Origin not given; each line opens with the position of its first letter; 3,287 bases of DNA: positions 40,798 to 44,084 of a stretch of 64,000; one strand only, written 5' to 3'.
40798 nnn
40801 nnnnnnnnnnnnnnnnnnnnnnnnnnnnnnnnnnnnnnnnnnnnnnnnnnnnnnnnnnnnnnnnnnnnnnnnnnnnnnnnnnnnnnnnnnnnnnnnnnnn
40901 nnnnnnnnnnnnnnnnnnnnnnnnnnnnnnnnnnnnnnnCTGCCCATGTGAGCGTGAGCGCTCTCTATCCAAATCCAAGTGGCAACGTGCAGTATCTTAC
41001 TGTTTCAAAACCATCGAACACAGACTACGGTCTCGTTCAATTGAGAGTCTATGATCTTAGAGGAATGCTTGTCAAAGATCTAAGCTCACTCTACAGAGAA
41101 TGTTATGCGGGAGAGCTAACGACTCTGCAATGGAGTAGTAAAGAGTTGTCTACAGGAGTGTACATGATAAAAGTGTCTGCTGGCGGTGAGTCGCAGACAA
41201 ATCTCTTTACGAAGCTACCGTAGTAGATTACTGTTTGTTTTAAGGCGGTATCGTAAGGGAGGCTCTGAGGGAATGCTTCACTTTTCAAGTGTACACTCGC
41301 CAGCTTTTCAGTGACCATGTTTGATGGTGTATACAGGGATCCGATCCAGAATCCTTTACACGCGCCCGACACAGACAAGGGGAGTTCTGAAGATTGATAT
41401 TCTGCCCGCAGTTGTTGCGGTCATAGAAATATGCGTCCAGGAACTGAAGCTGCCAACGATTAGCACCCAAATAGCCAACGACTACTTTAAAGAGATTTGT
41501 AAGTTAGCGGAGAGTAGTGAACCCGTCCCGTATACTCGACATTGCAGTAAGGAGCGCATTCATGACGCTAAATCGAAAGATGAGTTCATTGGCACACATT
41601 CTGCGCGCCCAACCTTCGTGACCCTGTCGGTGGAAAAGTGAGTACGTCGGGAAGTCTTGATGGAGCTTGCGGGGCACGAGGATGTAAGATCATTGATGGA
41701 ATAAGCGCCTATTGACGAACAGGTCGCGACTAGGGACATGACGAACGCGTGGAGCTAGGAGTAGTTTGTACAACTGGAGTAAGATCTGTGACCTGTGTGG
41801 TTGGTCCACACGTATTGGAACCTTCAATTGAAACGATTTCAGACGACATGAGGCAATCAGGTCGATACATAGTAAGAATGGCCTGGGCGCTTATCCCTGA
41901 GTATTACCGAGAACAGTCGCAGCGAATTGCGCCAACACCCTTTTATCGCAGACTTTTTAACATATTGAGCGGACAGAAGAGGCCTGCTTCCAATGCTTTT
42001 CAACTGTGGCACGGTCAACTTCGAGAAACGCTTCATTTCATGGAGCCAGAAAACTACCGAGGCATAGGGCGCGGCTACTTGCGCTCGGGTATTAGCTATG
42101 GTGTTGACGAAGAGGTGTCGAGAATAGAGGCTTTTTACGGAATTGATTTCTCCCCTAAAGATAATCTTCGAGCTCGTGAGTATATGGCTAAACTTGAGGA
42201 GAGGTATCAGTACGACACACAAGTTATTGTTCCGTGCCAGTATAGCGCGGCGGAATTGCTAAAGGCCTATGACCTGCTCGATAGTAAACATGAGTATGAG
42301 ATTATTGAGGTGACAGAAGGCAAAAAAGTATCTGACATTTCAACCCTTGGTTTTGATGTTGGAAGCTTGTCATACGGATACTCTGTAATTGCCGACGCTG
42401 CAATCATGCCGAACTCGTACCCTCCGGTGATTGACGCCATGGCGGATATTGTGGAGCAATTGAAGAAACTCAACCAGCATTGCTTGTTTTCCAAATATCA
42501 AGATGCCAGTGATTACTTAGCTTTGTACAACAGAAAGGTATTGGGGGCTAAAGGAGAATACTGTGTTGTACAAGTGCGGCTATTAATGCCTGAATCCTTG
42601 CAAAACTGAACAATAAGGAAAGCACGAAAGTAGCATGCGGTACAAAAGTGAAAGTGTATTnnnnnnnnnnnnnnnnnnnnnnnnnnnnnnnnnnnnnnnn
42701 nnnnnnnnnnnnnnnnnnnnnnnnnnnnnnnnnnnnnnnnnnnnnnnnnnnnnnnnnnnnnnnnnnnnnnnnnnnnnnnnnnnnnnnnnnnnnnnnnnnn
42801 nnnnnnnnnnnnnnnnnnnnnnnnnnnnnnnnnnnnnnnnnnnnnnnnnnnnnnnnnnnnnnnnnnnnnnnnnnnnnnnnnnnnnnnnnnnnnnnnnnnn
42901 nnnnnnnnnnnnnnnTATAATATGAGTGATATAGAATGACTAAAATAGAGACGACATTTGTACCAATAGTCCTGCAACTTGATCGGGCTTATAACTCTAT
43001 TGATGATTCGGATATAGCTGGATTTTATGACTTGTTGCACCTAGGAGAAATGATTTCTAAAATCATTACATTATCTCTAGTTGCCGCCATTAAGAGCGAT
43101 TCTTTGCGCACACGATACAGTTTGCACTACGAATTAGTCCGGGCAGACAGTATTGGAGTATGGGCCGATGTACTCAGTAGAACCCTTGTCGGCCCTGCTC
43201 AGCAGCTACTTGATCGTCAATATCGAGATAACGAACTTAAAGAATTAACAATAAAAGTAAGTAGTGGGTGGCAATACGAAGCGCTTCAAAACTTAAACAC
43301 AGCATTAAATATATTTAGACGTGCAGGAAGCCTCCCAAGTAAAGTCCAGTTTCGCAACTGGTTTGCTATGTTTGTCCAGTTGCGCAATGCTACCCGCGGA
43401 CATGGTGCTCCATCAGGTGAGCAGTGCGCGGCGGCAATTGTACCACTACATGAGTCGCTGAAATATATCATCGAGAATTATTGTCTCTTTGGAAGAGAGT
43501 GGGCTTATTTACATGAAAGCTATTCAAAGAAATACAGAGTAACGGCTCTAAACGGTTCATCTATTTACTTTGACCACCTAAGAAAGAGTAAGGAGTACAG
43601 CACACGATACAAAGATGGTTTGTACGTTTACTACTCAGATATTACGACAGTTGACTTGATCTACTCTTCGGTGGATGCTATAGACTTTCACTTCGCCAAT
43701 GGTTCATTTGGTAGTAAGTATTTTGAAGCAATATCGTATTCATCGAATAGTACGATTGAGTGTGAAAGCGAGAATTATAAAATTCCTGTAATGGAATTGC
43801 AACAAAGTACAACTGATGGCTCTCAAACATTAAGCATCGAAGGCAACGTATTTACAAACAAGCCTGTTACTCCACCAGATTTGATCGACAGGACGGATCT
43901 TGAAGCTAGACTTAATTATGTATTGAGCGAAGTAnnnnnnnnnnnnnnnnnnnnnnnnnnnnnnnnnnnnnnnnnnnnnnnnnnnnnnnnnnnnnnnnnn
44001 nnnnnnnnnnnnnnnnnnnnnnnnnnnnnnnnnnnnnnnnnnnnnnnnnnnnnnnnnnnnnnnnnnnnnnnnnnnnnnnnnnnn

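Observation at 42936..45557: STAND NTPase with an uncharacterised ~330-aa N-terminal domain carrying a HEPN-like R-x5-H motif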

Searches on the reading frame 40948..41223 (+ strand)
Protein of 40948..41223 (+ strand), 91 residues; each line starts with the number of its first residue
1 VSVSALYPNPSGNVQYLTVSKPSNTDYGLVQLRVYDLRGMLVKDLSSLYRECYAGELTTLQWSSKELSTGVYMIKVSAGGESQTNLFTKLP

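Call 27: search_protein_families(library=pfam, proteins=[window:40948-41223:+], max_evalue=0.01)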
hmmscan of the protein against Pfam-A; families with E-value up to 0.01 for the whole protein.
window:40948-41223:+ (91 aa): 1 family
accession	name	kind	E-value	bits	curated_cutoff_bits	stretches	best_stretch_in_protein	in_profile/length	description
PF18962.6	Por_Secre_tail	-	1.9e-08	34.9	27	1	6-84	1-70/75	Secretion system C-terminal sorting domain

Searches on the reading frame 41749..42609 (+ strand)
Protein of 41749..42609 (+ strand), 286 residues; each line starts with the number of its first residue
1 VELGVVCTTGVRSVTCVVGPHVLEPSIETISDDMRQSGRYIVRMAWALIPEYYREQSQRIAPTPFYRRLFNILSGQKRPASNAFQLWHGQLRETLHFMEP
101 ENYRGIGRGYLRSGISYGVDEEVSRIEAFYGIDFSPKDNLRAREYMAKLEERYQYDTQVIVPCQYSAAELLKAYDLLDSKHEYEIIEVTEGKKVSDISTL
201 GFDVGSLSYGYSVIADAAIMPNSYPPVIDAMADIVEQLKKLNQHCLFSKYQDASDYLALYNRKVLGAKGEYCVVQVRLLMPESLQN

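Call 3: search_protein_families(library=pfam, proteins=[window:41749-42609:+], max_evalue=1)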
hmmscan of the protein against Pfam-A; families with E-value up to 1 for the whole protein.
window:41749-42609:+ (286 aa): 0 families

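Call 4: search_protein_families(library=padloc, proteins=[window:41749-42609:+], max_evalue=1)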
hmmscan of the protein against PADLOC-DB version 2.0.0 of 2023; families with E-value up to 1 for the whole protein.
window:41749-42609:+ (286 aa): 0 families

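Call 5: search_protein_families(library=ncbifam, proteins=[window:41749-42609:+], max_evalue=1)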
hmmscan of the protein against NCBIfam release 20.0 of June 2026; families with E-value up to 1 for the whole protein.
window:41749-42609:+ (286 aa): 0 families

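Call 9: search_protein_families(library=phrogs, proteins=[window:41749-42609:+], max_evalue=1)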
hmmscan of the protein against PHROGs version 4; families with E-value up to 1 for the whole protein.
window:41749-42609:+ (286 aa): 0 families

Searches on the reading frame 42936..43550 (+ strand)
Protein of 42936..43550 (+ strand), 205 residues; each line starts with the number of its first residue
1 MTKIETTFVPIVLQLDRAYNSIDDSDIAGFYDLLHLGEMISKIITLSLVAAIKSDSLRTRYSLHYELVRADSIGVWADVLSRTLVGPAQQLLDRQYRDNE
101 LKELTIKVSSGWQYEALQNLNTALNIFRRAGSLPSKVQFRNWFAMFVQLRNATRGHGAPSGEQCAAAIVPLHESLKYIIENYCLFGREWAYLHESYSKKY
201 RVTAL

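Call 22: search_protein_families(library=pfam, alignment_id=A3, max_evalue=10)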
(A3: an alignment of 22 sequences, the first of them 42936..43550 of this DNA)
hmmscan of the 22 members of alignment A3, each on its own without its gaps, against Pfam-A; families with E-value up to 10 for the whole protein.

A. member 1, window:42936-43550:+ (205 aa): 0 families

B. families by the number of members that match (of 22 scanned): 6 families
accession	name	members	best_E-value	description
PF19509.4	DUF6043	1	0.0056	Family of unknown function (DUF6043)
PF00679.30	EFG_C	1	0.03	Elongation factor G C-terminus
PF18220.6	BspA_v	1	0.069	Adhesin BspA variable domain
PF15904.10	LIP1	1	0.12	LKB1 serine/threonine kinase interacting protein 1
PF17507.7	DUF5439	1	0.16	Family of unknown function (DUF5439)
PF13181.12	TPR_8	1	0.21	Tetratricopeptide repeat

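Call 23: search_solved_structures(query=A3, max_evalue=10, show_alignments=3)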
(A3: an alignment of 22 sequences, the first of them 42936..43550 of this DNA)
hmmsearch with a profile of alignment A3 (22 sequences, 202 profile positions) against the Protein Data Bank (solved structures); distinct sequences matched with E-value up to 10: 1.
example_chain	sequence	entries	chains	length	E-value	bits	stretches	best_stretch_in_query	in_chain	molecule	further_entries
3jqh_A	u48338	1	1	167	0.023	17.7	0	113-148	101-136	C-type lectin domain family 4 member M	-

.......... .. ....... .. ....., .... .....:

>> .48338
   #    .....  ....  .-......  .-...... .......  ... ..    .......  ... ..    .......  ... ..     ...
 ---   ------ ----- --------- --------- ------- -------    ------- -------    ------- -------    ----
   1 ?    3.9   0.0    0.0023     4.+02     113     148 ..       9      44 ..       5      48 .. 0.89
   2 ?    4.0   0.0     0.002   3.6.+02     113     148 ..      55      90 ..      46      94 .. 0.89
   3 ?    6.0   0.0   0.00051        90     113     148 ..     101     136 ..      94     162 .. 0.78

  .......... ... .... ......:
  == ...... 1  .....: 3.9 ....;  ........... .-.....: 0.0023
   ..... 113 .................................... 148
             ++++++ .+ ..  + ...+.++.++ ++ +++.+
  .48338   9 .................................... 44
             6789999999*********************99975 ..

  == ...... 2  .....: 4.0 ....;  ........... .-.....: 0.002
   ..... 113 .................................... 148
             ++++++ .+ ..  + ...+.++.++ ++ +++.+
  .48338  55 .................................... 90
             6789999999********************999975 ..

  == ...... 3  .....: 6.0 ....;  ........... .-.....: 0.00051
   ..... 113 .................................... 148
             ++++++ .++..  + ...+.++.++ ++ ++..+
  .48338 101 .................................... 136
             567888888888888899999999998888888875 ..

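Call 42: predict_structure(alignment_id=A4)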
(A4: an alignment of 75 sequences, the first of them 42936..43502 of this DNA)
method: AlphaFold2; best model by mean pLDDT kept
length: 189 residues; sequences in the alignment: 75
mean_pLDDT: 96.9   pTM: 0.92
mean pLDDT of the five models: 96.9, 96.5, 96.4, 96.3, 95.7
residues with pLDDT >= 90: 182; 70-90: 6; 50-70: 1; < 50: 0
segments of 3 or more residues with pLDDT < 50: none
pLDDT, mean of each block of 10 residues (from residue 1): 95 98 98 98 98 97 98 98 96 98 98 99 96 98 98 87 98 99 93
secondary structure, 60 per line:
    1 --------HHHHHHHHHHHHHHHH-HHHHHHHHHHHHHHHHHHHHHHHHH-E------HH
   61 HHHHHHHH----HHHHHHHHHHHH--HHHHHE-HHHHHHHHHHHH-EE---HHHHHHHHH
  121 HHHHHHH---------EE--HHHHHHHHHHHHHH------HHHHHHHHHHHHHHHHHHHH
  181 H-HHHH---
elements in order: H9-24 H26-50 H59-68 H73-84 H87-91 H94-105 H112-127 H141-154 H161-181 H183-186

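Call 50: fold_search(model_id=the predicted structure, library=pdb)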
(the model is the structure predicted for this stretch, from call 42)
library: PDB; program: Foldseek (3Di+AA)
matches with E <= 10: 123; with E <= 0.001: 0
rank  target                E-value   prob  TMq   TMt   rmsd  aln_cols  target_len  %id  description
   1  8ghj_A                2.3e-01  0.10  0.16  0.14  19.4       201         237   14  Crystal structure of human AQP2 T125M mutant (released 2023-09-20)
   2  8oee_A                2.7e-01  0.10  0.16  0.13  18.8       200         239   16  Crystal structure of human AQP2 T126M mutant (released 2023-09-20)
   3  3d9s_A                3.8e-01  0.09  0.16  0.14  18.1       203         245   15  Human Aquaporin 5 (AQP5) - High Resolution X-ray Structure (released 2008-08-26)
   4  4nef_C                4.4e-01  0.08  0.16  0.14  19.2       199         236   16  X-ray structure of human Aquaporin 2 (released 2014-04-16)
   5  5dye_B                5.9e-01  0.07  0.18  0.15  19.0       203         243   16  CRYSTAL STRUCTURE OF THE FULL LENGTH S156E MUTANT OF HUMAN AQUAPORIN 5 (released 2015-12-02)
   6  8ghj_C                6.5e-01  0.07  0.16  0.14  18.4       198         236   14  Crystal structure of human AQP2 T125M mutant (released 2023-09-20)
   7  4nef_A                6.5e-01  0.07  0.17  0.15  18.8       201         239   15  X-ray structure of human Aquaporin 2 (released 2014-04-16)
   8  7stc_A                8.8e-01  0.06  0.17  0.15  18.4       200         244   14  AQP5 T41H with Ni2+ (released 2022-11-16)
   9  4nef_B                9.7e-01  0.06  0.17  0.15  18.7       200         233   18  X-ray structure of human Aquaporin 2 (released 2014-04-16)
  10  6poj_MODEL_1_A        1.0e+00  0.05  0.16  0.12  19.6       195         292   15  STRUCTURAL REFINEMENT OF AQUAPORIN 1 VIA SSNMR (released 2019-10-02)
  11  1ih5                  1.2e+00  0.05  0.16  0.14  20.6       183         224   15  CRYSTAL STRUCTURE OF AQUAPORIN-1 (released 2001-04-25)
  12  7w7r_A                1.5e+00  0.08  0.23  0.20  16.9       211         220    8  High resolution structure of a fish aquaporin reveals a novel extracellular fold. (released 2022-10-12)
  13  3gd8                  1.6e+00  0.02  0.14  0.13  18.0       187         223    9  Crystal Structure of Human Aquaporin 4 at 1.8 and its Mechanism of Conductance (released 2009-03-31)
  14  5dye_A                1.7e+00  0.04  0.17  0.14  18.6       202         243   14  CRYSTAL STRUCTURE OF THE FULL LENGTH S156E MUTANT OF HUMAN AQUAPORIN 5 (released 2015-12-02)
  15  5z5m_A                1.8e+00  0.06  0.17  0.14  15.9       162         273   13  Crystal structure of (S)-allantoin synthase (released 2018-11-21)
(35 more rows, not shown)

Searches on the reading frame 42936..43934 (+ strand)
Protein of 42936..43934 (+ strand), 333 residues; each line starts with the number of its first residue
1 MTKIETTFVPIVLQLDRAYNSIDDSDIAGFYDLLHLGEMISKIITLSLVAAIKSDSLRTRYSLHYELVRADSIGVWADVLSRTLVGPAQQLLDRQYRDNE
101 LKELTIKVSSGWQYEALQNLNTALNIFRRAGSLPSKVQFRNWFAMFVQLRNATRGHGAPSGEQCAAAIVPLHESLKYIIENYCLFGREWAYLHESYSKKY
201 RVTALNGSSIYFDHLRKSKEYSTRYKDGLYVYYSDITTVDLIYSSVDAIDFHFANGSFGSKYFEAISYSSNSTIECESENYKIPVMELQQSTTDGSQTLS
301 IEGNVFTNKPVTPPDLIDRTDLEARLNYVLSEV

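Call 7: find_homologous_proteins(query=window:42936-43934:+, max_evalue=0.001)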
Query seq(333 aa): 1630 candidates shared short words with the query, none scored E <= 0.001.

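Call 14: search_protein_representatives(protein=window:42936-43934:+)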
Query: 333 residues. Proteins with E-value up to 0.001 (for the whole library): 522; up to 1e-10: 382; up to 1e-30: 192. The best 150 are listed.
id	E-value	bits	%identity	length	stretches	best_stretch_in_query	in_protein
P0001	1.1e-218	740.6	100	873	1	1-333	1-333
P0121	2.3e-68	246.8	42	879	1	8-331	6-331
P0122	4.5e-68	245.9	41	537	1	14-331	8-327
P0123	2.5e-66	240.1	42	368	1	8-327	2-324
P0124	1.3e-65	237.8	42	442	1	7-332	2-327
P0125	2.2e-64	233.8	39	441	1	4-330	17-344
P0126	2.1e-63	230.5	42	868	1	19-327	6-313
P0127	2.3e-63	230.4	42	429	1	16-329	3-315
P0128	3.1e-63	230.0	41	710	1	9-329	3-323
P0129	8.7e-63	228.5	41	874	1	7-327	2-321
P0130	2.1e-62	227.3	41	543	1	7-332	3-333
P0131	9.6e-62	225.1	39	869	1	11-331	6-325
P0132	6.6e-61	222.4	37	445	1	9-327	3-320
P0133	1.3e-60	221.4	37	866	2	8-331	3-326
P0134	2.4e-60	220.5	43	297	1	8-299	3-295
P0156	1.2e-53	198.6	39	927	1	22-328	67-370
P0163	2.8e-52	194.0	37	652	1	7-331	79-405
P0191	2.7e-48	180.9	38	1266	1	23-330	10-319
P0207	2.8e-47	177.6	35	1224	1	8-325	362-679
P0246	8.5e-43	162.9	35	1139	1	17-326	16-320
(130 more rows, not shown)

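Call 24: predict_structure(alignment_id=A2)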
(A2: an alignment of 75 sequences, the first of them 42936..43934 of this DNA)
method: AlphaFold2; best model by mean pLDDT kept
length: 333 residues; sequences in the alignment: 75
mean_pLDDT: 93.7   pTM: 0.85
mean pLDDT of the five models: 93.7, 93.2, 93.1, 92.3, 92.2
residues with pLDDT >= 90: 283; 70-90: 31; 50-70: 19; < 50: 0
segments of 3 or more residues with pLDDT < 50: none
pLDDT, mean of each block of 10 residues (from residue 1): 97 98 98 98 99 95 97 98 97 98 98 99 97 98 98 89 98 99 98 96 97 96 95 98 98 96 98 97 76 60 76 75 92 81
secondary structure, 60 per line:
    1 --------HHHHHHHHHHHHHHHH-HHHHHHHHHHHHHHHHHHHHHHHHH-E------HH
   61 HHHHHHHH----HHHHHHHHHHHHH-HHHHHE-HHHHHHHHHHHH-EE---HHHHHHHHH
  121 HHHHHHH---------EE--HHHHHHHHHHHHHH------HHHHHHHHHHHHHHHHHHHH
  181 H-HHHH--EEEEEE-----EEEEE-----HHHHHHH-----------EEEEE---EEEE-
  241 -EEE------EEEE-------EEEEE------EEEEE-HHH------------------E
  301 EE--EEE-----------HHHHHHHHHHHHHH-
elements in order: H9-24 H26-50 H59-68 H73-85 H87-91 H94-105 H112-127 H141-154 H161-181 H183-186 E189-194 E200-204 H210-216 E228-232 E236-239 E242-244 E251-254 E262-266 E273-277 E300-302 E305-307 H319-332

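Call 76: search_protein_families(library=pfam, proteins=[P0191, P0207, P0246, P0156, P0163, P0128], max_evalue=0.001)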
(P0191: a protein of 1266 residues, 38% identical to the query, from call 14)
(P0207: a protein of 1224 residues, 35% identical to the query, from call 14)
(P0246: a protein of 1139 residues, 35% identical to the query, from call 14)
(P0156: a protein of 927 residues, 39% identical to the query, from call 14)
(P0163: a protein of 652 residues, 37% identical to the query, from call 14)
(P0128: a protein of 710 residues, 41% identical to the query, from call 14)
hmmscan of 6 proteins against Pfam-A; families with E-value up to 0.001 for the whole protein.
P0191 (1266 aa): 3 families
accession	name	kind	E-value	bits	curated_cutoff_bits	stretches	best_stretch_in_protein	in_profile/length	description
PF00931.28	NB-ARC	-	4e-07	30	23.5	1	316-484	9-169/248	NB-ARC domain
PF13432.12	TPR_16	-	9.1e-05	23.3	32.7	1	715-764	14-62/65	Tetratricopeptide repeat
PF13191.12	AAA_16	-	0.00011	23.2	32.6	0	322-413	22-103/167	AAA ATPase domain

P0207 (1224 aa): 5 families
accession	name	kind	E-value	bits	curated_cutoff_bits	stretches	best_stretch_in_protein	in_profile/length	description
PF13384.12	HTH_23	-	4.5e-18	64.9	24.6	2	293-337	3-47/50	Homeodomain-like domain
PF13551.12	HTH_29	-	5.3e-14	52.5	28.1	2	297-349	1-55/64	Winged helix-turn helix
PF13518.12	HTH_28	-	1.5e-12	47.8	25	1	296-347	1-51/52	Helix-turn-helix domain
PF00931.28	NB-ARC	-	7.6e-12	45.4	23.5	1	683-894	12-211/248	NB-ARC domain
PF02796.21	HTH_7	-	0.00065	20.2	23.8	0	221-252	10-42/45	Helix-turn-helix domain of resolvase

P0246 (1139 aa): 2 families
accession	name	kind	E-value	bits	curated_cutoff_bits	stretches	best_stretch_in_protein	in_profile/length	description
PF00931.28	NB-ARC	-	3.5e-06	26.9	23.5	1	318-521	6-201/248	NB-ARC domain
PF13428.12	TPR_14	-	2.4e-05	25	23.5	0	697-741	3-43/44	Tetratricopeptide repeat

P0156 (927 aa): 3 families
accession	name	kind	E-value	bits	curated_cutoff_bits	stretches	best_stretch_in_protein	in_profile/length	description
PF00931.28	NB-ARC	-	3e-11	43.5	23.5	1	367-588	7-218/248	NB-ARC domain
PF14516.12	AAA_35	-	6.8e-07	28.8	27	0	351-490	6-143/331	AAA-like domain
PF13191.12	AAA_16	-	3.4e-05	24.9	32.6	1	359-488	3-146/167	AAA ATPase domain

P0163 (652 aa): 2 families
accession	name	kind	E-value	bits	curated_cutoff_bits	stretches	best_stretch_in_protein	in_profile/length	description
PF00072.30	Response_reg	-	3.8e-14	53.2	30.2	1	557-619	48-110/111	Response regulator receiver domain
PF00931.28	NB-ARC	-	0.00038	20.2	23.5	1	406-445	16-55/248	NB-ARC domain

P0128 (710 aa): 1 family
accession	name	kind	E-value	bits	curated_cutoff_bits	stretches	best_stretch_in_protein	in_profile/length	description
PF00931.28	NB-ARC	-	3.9e-07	30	23.5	1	317-532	5-211/248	NB-ARC domain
